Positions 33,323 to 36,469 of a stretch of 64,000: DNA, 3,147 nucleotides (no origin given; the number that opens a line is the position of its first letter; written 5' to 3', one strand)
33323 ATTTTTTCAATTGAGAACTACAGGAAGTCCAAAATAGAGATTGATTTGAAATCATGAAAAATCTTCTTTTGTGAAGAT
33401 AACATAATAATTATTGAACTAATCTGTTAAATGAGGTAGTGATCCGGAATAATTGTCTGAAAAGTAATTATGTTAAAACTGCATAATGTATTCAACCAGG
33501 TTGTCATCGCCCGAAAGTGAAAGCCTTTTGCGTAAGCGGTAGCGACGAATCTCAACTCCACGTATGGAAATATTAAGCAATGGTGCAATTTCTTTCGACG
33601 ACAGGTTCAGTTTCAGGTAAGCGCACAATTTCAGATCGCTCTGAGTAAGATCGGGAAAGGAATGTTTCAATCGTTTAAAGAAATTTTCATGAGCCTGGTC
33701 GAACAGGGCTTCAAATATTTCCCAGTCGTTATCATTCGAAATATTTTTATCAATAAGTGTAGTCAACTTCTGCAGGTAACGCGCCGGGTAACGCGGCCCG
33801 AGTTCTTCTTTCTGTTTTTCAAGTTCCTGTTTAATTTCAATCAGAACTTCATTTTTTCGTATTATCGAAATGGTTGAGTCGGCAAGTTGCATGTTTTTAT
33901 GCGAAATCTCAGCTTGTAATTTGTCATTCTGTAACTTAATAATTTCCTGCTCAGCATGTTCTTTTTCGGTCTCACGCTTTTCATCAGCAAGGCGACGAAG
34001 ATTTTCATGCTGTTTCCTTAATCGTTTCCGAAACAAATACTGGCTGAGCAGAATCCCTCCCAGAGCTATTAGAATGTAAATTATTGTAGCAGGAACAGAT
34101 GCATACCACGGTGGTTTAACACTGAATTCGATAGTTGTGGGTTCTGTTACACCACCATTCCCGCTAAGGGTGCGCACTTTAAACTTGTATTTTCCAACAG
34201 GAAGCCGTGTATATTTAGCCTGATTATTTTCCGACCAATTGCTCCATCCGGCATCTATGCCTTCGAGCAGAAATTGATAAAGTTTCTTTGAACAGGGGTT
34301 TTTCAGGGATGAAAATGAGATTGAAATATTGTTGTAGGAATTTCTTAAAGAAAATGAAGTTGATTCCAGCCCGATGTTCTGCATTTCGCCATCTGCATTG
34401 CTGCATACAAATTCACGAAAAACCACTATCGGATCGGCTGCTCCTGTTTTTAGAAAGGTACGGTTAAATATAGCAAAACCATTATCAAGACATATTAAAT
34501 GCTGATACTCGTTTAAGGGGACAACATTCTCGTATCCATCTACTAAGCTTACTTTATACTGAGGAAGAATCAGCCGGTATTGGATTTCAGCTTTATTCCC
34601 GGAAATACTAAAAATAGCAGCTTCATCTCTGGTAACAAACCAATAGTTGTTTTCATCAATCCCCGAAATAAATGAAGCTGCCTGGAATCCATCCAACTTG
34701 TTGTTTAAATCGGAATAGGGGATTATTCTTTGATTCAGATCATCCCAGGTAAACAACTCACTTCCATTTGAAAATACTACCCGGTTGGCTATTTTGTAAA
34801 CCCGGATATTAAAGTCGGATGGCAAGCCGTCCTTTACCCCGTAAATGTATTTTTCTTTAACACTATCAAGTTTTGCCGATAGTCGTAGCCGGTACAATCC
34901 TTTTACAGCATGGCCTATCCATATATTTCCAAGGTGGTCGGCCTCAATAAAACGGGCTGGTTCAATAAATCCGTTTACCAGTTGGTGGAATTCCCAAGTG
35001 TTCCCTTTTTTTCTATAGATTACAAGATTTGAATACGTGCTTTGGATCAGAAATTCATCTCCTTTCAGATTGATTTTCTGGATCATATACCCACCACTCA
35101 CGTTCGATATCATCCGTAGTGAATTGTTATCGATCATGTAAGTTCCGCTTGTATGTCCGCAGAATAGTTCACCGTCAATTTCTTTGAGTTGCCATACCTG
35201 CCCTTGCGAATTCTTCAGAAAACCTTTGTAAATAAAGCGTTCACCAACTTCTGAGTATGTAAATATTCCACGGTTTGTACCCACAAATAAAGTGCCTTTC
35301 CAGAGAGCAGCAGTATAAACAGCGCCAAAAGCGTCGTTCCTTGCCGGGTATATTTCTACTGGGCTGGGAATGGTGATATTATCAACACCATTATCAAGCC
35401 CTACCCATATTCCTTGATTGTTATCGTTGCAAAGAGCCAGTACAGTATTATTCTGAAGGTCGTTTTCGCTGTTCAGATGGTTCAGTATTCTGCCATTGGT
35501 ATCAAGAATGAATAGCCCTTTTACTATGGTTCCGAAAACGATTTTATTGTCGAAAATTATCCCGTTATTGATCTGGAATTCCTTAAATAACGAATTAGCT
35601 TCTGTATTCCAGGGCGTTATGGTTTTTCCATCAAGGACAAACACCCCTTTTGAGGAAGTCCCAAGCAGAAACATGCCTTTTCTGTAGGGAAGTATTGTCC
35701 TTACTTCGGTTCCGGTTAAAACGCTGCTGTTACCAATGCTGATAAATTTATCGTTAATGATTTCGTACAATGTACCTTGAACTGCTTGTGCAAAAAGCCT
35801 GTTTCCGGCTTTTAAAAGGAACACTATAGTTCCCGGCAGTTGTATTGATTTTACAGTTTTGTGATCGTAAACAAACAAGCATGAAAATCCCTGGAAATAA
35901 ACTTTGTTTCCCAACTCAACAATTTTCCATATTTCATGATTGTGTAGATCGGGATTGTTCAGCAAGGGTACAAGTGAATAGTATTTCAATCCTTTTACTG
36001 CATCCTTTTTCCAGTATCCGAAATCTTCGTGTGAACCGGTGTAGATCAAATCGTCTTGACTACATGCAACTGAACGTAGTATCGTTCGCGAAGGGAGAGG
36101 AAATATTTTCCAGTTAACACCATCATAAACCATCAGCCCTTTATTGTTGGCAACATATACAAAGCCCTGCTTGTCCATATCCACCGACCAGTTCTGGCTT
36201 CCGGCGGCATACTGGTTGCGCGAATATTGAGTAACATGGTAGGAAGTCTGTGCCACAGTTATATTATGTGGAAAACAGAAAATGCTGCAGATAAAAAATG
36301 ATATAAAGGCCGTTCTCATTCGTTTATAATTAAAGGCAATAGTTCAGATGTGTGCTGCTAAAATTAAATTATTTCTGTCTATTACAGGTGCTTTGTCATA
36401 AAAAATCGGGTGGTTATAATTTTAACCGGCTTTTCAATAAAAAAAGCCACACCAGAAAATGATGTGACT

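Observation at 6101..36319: Thirteen-gene PUL predicted to target beta-1,2-glucan, joining a Sus-type surface/periplasmic GH144 system to a cytoplasmic GH94 phosphorylase + GH35 branch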

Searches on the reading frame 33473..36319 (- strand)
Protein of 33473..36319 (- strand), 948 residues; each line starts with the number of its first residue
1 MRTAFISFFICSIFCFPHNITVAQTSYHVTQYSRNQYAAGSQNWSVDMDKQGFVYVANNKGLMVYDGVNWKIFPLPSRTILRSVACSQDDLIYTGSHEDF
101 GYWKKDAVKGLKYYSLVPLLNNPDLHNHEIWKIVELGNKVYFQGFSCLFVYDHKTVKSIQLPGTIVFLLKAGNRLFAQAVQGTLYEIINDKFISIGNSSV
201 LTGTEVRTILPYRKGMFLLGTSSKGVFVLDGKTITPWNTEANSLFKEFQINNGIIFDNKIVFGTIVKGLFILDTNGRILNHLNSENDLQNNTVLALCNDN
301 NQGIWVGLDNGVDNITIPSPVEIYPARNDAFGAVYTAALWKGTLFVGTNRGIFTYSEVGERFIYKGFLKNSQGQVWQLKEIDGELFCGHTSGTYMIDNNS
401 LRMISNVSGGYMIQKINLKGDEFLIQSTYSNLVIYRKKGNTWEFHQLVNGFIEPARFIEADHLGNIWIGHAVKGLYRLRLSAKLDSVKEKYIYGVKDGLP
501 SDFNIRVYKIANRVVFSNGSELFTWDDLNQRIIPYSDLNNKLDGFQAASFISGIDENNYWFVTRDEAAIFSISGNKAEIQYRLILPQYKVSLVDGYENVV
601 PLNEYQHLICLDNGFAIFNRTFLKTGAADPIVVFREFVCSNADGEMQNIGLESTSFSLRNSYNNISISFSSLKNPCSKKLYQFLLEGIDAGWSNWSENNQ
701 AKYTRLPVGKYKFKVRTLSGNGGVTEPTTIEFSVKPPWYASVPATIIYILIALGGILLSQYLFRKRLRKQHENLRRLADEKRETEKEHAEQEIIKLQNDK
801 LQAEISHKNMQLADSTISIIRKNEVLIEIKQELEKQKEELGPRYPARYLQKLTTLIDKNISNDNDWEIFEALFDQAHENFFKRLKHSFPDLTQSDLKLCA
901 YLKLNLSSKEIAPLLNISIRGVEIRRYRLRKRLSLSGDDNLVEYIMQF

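Call 4: search_protein_families(library=pfam, proteins=[window:33473-36319:-], max_evalue=0.001)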
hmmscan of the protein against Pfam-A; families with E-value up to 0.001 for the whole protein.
window:33473-36319:- (948 aa): 2 families
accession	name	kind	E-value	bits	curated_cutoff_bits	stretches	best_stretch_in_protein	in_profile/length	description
PF07495.19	Y_Y_Y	-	2.1e-10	40.8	26.6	1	678-734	7-64/65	Y_Y_Y domain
PF07494.17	Reg_prop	-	6.1e-05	23.2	20.4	0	288-309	2-23/24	Two component regulator propeller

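Call 18: search_protein_families(library=ncbifam, proteins=[window:33473-36319:-], max_evalue=0.01)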
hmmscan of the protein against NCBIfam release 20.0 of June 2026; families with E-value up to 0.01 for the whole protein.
window:33473-36319:- (948 aa): 3 families
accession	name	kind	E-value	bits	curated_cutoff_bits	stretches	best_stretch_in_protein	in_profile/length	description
NF053779.1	BT3442_fam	equivalog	5.7e-06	25.3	940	1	752-946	369-560/563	BT3442 family protein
NF052445.1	RespRegMctR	equivalog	0.00089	18.7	300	1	889-947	143-201/205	two-component system response regulator MctR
NF040749.1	tetrathio_RR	equivalog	0.0031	17.3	290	1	875-942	118-185/191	tetrathionate respiration response regulator TtrR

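Call 19: search_protein_families(library=pfam, proteins=[window:33473-36319:-], max_evalue=10)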
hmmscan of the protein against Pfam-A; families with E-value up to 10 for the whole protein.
window:33473-36319:- (948 aa): 7 families
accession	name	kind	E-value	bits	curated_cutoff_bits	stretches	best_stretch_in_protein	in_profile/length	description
PF07495.19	Y_Y_Y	-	2.1e-10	40.8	26.6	1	678-734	7-64/65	Y_Y_Y domain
PF07494.17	Reg_prop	-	6.1e-05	23.2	20.4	1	288-309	2-23/24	Two component regulator propeller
PF08281.18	Sigma70_r4_2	-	0.0052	16.9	25.7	1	905-933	26-54/54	Sigma-70, region 4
PF24421.1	Ig_J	-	0.0075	16.8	29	1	700-737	67-104/104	Tip attachment protein J, Ig-like domain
PF00196.25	GerE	-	0.043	13.9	23.5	1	906-943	18-55/57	Bacterial regulatory proteins, luxR family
PF14316.11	DUF4381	-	0.23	12.2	27.2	1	738-789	14-68/145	Domain of unknown function (DUF4381)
PF04914.18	DltD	-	2.3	7.9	22.7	1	775-888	130-244/348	DltD protein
